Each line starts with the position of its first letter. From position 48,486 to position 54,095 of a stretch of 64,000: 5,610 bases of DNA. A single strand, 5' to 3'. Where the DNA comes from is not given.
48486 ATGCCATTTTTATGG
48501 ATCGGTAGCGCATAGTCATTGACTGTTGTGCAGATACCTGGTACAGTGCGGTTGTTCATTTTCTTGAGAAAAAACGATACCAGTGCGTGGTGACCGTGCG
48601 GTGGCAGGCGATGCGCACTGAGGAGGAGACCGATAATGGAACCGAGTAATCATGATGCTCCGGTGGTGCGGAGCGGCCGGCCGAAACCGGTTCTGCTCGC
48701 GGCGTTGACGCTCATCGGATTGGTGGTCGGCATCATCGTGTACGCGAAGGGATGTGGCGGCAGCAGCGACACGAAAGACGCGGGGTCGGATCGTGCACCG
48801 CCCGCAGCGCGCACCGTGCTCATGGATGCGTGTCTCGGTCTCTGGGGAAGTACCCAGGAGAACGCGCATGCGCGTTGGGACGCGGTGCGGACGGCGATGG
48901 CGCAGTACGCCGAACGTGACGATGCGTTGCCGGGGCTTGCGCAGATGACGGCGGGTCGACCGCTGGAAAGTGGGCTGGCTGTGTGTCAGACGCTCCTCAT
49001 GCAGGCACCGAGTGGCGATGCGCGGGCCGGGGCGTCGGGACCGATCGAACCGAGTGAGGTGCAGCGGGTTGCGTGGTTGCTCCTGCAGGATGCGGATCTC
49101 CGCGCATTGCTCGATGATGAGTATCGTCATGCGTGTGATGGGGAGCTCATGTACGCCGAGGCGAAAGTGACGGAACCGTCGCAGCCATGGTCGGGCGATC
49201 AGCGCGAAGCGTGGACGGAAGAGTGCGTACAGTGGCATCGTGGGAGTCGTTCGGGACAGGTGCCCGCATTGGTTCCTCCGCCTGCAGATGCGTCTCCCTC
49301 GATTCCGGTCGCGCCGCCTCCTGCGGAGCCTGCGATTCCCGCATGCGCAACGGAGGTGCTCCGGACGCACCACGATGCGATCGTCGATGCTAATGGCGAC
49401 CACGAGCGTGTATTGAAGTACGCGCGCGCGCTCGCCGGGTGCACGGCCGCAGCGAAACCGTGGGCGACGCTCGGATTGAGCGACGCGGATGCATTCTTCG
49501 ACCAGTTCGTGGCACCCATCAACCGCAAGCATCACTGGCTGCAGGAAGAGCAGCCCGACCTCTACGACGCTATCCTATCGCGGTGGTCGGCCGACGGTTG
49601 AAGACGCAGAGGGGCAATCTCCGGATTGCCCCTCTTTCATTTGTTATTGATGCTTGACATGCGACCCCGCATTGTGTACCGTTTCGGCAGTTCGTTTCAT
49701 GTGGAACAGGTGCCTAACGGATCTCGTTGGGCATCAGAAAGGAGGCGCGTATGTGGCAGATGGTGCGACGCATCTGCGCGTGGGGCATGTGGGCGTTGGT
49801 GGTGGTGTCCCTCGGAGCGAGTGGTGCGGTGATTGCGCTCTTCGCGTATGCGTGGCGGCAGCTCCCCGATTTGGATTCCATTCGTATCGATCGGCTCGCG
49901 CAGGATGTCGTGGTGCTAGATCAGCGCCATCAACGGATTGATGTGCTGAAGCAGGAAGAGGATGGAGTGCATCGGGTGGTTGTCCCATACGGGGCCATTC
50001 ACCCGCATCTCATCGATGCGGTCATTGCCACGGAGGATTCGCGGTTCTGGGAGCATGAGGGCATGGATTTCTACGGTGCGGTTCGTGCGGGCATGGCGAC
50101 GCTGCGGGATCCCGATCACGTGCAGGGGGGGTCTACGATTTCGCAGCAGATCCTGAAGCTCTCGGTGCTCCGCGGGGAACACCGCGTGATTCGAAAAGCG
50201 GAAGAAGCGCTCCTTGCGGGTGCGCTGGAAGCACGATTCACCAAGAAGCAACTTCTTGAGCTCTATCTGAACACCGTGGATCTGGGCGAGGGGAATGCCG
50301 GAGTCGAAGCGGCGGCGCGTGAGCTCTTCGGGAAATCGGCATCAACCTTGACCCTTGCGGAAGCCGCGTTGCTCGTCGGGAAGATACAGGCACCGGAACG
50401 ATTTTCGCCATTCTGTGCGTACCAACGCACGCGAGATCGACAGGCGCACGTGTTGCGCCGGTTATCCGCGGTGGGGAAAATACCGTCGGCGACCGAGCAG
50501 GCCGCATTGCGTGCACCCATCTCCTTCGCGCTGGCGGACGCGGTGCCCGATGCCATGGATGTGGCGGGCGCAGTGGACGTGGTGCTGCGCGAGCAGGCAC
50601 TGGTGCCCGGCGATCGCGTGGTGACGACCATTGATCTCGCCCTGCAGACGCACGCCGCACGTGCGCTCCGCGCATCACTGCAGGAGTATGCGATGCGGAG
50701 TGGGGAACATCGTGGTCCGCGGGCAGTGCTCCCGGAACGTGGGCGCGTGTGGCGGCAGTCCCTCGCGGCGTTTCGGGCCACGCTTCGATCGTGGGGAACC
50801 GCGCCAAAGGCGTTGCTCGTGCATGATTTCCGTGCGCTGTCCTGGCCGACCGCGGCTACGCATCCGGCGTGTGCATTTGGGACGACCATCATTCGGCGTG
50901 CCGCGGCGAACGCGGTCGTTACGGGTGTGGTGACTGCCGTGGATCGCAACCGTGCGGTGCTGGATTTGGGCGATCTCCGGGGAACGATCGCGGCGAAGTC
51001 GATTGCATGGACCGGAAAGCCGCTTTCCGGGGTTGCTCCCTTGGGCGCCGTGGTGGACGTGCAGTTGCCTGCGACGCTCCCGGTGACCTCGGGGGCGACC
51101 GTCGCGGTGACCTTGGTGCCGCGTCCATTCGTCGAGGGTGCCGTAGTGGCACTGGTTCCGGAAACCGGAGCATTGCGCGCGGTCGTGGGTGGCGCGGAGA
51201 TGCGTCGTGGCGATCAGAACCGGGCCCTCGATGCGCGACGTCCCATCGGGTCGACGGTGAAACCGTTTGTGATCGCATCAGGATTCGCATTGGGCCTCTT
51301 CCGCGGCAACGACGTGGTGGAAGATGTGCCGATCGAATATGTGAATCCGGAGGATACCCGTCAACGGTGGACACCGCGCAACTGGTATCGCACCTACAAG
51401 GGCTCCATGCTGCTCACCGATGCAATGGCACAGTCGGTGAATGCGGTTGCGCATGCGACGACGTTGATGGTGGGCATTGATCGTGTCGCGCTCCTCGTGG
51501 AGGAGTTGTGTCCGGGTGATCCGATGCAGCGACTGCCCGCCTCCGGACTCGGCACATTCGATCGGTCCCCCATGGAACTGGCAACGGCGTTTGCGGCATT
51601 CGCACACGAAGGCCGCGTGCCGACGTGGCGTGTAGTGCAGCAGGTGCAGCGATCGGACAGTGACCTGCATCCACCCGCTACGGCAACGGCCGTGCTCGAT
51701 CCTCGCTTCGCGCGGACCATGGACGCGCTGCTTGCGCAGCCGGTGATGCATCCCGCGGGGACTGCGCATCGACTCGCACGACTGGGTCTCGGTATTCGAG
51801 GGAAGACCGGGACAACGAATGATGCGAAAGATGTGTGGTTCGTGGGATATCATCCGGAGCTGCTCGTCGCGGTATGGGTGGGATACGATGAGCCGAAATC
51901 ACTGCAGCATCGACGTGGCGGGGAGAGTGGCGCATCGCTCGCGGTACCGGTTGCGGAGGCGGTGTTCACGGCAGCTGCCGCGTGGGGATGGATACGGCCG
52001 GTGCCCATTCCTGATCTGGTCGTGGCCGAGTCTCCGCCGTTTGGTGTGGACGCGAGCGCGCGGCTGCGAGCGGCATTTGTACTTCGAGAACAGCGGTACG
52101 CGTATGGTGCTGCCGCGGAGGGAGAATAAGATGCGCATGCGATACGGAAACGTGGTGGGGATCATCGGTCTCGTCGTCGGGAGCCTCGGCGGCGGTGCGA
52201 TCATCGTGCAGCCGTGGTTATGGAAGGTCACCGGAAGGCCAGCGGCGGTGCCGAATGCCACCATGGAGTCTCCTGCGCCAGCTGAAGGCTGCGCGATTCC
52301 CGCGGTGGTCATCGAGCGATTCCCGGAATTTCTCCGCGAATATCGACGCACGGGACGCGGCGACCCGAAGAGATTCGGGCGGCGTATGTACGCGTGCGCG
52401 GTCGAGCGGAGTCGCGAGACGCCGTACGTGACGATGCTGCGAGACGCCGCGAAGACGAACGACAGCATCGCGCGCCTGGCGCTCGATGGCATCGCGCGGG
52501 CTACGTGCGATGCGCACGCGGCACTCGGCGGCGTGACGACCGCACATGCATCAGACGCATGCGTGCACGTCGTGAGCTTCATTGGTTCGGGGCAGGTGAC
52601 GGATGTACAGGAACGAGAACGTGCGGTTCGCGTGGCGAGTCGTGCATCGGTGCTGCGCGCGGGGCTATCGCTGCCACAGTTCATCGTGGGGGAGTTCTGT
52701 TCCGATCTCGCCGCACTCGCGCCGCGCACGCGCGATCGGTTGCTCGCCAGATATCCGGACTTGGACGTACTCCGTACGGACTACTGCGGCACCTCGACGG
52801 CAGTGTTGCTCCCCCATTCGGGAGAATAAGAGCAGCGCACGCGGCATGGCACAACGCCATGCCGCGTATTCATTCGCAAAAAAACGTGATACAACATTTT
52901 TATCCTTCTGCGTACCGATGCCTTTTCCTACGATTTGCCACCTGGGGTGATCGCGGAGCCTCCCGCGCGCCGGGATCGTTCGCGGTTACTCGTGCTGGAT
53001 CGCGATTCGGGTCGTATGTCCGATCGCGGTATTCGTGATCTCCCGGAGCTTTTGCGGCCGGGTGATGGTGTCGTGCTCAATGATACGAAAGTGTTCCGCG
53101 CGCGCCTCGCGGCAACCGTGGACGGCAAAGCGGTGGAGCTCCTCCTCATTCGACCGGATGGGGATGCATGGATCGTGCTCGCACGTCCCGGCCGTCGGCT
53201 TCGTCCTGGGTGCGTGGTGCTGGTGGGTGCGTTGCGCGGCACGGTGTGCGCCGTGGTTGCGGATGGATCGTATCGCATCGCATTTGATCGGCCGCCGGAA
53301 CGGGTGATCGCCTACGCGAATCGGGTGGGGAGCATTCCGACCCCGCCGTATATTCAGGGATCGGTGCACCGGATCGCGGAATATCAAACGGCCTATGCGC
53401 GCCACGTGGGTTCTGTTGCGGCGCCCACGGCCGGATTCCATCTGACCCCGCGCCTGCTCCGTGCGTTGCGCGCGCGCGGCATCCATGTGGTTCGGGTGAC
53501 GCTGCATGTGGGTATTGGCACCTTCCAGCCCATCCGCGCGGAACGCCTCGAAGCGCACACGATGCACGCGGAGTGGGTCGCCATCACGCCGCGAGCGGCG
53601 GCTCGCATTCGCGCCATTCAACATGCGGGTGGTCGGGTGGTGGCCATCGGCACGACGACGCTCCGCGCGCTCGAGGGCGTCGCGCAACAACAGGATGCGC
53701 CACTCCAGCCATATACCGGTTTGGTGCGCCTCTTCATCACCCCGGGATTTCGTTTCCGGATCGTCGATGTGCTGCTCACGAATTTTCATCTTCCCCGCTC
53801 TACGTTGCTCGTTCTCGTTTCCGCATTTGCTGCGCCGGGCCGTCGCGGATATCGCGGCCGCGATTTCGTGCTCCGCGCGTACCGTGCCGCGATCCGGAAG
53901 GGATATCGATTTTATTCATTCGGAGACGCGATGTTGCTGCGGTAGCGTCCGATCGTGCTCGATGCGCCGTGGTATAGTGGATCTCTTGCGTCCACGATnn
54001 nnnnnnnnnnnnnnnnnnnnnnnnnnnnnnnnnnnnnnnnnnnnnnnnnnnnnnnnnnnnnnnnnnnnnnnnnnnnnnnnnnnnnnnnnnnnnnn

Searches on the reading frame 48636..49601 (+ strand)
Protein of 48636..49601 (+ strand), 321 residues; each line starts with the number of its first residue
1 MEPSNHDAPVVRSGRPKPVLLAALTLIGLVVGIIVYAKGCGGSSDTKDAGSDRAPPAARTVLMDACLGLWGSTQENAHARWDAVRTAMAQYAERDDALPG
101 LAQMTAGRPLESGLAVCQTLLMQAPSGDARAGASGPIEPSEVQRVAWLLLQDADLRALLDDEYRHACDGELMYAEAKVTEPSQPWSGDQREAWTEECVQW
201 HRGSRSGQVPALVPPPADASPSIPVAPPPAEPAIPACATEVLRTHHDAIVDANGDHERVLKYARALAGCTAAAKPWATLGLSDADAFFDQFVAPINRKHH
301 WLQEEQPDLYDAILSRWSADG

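Call 10: search_protein_families(library=pfam, proteins=[window:48636-49601:+], max_evalue=0.01)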
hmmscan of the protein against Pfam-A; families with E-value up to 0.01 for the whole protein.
window:48636-49601:+ (321 aa): 0 families

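Call 16: search_protein_families(library=phrogs, proteins=[window:48636-49601:+], max_evalue=1)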
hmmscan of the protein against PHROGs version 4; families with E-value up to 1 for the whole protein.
window:48636-49601:+ (321 aa): 2 families
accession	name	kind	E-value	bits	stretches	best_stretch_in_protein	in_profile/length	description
phrog_19157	-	unknown function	0.12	13.4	0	31-92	12-71/162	-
phrog_8314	-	unknown function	0.55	10.5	1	47-90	20-63/259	-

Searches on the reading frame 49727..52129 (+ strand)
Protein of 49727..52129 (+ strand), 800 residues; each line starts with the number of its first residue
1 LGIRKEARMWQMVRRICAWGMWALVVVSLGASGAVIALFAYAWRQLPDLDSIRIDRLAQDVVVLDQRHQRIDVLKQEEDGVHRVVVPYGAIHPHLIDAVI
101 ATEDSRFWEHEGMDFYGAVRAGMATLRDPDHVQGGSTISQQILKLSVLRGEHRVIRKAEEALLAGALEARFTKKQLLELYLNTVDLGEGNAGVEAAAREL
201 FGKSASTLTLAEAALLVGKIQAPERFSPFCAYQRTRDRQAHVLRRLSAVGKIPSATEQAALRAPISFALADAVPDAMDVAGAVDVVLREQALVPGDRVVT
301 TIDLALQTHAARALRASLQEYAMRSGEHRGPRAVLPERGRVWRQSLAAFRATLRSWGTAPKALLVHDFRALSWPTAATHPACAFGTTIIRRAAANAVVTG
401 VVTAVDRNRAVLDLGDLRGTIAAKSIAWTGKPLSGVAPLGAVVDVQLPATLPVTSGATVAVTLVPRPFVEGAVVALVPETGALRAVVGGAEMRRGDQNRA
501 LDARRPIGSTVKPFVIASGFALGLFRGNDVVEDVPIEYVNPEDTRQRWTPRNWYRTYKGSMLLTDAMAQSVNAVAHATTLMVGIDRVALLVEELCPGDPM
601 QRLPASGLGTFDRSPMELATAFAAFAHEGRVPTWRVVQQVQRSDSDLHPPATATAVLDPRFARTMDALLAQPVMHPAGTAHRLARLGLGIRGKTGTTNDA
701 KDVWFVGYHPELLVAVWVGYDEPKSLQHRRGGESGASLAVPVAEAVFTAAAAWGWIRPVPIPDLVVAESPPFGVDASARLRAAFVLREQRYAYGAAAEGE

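Call 10: search_protein_families(library=pfam, proteins=[window:49727-52129:+], max_evalue=0.01)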
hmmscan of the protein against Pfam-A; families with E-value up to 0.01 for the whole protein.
window:49727-52129:+ (800 aa): 3 families
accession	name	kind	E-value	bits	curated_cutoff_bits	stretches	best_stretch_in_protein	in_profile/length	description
PF00912.28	Transgly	-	4.7e-52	176.4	27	1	75-246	6-177/178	Transglycosylase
PF00905.27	Transpeptidase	-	1e-24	87.7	22.1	1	471-728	1-283/299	Penicillin binding protein transpeptidase domain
PF00575.29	S1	-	0.0032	18.2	22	1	393-429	3-40/74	S1 RNA binding domain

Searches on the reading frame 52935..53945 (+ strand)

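Call 10: search_protein_families(library=pfam, proteins=[window:52935-53945:+], max_evalue=0.01)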
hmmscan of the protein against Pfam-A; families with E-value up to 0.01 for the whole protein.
window:52935-53945:+ (336 aa): 1 family
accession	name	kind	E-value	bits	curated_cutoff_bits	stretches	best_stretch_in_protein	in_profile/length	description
PF02547.20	Queuosine_synth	-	2.6e-106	355.8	25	1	2-335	9-322/322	Queuosine biosynthesis protein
